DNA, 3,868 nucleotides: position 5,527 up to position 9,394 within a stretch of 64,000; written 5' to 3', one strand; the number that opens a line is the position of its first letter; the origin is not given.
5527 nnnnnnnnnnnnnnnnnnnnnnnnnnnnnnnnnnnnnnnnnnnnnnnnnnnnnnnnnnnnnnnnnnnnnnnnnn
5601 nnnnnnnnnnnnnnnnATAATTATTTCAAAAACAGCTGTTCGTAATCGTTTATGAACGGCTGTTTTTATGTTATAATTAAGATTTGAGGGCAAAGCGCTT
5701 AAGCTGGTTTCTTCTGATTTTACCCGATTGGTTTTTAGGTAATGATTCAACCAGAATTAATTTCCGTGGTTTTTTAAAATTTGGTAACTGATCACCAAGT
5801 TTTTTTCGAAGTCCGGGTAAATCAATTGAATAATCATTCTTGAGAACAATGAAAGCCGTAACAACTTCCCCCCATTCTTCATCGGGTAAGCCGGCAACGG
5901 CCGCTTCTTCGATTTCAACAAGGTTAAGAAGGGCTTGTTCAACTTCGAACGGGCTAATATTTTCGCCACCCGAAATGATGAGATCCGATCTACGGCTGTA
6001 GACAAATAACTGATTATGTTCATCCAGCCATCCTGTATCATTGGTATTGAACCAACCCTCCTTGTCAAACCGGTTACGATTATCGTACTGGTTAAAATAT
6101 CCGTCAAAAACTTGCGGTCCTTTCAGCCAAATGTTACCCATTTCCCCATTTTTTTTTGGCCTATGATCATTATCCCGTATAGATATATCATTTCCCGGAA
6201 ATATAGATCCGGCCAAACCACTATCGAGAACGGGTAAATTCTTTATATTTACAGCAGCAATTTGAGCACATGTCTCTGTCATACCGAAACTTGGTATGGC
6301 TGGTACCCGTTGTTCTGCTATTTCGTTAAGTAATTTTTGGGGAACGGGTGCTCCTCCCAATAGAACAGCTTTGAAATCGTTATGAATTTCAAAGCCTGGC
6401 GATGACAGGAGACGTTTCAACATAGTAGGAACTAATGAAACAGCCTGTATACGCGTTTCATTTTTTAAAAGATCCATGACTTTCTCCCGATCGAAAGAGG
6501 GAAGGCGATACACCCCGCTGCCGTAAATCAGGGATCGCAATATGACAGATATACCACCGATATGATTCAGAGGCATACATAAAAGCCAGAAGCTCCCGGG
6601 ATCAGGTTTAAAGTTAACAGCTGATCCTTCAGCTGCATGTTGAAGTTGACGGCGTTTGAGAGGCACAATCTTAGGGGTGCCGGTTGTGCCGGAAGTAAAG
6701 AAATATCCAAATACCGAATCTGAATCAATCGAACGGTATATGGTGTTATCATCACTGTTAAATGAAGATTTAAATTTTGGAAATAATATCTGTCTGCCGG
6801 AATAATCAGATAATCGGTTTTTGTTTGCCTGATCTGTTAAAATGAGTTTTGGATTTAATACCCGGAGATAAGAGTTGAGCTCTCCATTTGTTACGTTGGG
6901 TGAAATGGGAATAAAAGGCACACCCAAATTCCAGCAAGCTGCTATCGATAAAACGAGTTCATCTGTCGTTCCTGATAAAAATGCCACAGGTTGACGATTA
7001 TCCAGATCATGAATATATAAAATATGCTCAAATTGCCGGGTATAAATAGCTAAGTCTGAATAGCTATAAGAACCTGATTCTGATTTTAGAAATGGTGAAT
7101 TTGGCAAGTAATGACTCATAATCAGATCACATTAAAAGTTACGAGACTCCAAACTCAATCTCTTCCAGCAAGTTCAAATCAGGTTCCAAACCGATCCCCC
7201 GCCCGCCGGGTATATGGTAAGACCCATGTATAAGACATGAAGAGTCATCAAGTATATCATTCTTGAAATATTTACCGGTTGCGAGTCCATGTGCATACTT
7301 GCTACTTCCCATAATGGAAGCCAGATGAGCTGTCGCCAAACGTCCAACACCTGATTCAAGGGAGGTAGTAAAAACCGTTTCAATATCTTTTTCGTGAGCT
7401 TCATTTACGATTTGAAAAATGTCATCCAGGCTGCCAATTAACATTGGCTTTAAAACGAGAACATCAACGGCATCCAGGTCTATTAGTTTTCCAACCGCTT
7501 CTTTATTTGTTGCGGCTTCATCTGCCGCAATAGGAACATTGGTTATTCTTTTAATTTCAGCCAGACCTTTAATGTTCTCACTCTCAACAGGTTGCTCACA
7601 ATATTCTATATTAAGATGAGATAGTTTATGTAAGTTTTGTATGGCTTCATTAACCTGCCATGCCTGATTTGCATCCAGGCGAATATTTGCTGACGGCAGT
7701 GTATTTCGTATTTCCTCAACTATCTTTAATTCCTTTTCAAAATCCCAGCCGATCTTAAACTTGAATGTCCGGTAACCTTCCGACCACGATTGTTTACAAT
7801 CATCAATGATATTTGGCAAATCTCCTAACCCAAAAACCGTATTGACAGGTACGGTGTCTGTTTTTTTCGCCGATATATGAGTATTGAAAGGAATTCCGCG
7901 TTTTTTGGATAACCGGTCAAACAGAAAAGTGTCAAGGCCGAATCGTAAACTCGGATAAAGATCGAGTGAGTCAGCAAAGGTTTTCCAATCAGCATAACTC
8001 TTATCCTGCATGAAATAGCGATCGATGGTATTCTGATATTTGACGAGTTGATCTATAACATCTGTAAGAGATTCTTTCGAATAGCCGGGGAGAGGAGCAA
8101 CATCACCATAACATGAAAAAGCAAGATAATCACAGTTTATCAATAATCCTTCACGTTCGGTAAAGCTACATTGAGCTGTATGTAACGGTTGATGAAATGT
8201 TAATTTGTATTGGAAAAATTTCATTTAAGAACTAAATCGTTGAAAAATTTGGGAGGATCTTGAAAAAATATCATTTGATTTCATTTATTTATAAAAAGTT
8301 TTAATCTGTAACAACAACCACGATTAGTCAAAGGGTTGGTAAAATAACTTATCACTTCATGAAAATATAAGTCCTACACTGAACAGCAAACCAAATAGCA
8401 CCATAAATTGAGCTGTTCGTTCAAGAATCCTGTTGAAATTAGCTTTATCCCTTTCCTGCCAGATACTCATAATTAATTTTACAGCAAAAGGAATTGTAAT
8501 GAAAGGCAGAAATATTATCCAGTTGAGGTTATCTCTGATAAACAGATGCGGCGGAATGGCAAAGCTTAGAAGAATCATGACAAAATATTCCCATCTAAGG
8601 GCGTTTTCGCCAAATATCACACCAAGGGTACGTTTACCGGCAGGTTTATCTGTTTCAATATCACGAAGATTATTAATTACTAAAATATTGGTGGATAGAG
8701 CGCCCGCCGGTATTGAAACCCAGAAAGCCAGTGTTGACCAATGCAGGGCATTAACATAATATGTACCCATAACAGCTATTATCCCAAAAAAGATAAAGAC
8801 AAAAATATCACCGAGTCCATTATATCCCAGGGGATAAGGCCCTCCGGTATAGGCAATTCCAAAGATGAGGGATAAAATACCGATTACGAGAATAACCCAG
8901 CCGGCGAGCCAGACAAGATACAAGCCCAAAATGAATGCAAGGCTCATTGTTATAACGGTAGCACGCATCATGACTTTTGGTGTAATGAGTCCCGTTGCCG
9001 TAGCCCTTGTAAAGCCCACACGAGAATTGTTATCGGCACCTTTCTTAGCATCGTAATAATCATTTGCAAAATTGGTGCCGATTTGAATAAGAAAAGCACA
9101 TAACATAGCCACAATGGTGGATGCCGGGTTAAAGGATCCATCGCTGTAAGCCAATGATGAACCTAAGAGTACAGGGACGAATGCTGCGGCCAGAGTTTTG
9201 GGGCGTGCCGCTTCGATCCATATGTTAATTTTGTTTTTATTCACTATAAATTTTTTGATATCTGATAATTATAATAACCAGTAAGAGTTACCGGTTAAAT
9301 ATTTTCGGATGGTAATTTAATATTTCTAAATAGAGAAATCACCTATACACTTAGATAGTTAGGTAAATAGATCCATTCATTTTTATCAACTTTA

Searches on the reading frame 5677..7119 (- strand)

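Call 6: search_protein_families(library=pfam, proteins=[window:5677-7119:-])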
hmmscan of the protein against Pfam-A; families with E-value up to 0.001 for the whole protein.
window:5677-7119:- (480 aa): 2 families
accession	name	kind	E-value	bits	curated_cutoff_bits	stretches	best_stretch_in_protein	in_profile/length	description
PF00501.34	AMP-binding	-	6.7e-49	167.1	29.9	1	6-342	9-384/384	AMP-binding enzyme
PF13193.12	AMP-binding_C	-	2.4e-17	64.1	24.5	1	392-467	1-76/76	AMP-binding enzyme C-terminal domain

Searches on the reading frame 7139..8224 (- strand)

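Call 6: search_protein_families(library=pfam, proteins=[window:7139-8224:-])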
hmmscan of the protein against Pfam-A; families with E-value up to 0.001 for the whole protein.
window:7139-8224:- (361 aa): 2 families
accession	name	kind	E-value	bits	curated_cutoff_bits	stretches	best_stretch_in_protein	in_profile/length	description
PF13378.12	MR_MLE_C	-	2.5e-42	145.5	29.4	1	140-349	3-216/219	Enolase C-terminal domain-like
PF21508.2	MenC_N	-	7.5e-10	39.2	27.3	1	2-99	5-89/94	MenC, N-terminal domain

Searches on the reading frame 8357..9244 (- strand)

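Call 6: search_protein_families(library=pfam, proteins=[window:8357-9244:-])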
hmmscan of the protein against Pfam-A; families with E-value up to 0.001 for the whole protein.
window:8357-9244:- (295 aa): 1 family
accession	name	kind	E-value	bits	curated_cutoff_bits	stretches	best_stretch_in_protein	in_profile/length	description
PF01040.23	UbiA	-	2.5e-38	132.2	34.2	1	22-267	2-239/250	UbiA prenyltransferase family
